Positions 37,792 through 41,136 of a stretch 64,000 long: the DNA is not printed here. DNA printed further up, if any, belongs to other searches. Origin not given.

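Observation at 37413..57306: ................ repeat family (about 10 copies) punctuating the accessory region at module boundaries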

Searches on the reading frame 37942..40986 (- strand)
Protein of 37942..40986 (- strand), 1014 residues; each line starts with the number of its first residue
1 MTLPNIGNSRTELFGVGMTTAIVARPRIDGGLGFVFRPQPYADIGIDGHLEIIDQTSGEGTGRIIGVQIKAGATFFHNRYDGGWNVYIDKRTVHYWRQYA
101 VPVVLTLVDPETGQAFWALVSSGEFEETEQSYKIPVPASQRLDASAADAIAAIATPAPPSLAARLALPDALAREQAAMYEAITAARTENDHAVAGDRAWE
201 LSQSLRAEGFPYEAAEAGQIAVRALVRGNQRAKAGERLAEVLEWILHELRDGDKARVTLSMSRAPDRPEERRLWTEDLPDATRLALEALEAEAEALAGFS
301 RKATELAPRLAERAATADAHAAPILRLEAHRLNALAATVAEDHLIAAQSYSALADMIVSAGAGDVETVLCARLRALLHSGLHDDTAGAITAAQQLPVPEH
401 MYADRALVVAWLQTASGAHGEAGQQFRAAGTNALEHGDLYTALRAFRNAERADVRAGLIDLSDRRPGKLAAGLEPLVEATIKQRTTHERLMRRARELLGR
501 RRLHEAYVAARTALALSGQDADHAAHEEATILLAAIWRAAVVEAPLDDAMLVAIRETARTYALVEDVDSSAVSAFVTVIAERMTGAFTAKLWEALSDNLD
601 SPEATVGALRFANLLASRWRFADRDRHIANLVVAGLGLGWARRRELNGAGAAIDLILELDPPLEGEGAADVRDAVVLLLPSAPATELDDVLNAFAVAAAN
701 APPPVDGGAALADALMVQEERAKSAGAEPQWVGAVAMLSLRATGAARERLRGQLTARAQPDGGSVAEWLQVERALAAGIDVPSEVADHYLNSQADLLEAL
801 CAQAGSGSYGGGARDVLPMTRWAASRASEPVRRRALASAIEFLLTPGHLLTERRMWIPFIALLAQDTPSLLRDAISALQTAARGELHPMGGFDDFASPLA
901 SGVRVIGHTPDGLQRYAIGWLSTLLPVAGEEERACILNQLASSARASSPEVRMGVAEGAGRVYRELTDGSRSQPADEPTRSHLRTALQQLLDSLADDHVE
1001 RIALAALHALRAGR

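Call 8: search_protein_families(library=pfam, proteins=[window:37942-40986:-], max_evalue=0.01)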
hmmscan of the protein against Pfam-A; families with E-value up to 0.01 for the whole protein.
window:37942-40986:- (1014 aa): 1 family
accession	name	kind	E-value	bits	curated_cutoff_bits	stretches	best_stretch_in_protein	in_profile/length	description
PF14280.11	DUF4365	-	9.9e-25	87.7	24.3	1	32-152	16-137/139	Domain of unknown function (DUF4365)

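Call 24: search_protein_families(library=ncbifam, proteins=[window:37942-40986:-], max_evalue=0.01)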
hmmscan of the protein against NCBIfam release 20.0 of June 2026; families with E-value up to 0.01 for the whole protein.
window:37942-40986:- (1014 aa): 0 families

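Call 95: search_protein_families(library=padloc, proteins=[window:37942-40986:-], max_evalue=0.001)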
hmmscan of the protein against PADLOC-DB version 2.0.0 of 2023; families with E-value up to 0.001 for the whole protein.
window:37942-40986:- (1014 aa): 2 families
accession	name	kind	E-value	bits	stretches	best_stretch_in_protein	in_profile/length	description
PDLC02398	Aga_REase-PNTD1-PNTD2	-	2.2e-23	81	1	32-160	26-149/429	Class I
PDLC02415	Aga_REase-PNTD1-PNTD2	-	3.7e-12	43.8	1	31-159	24-145/423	Class I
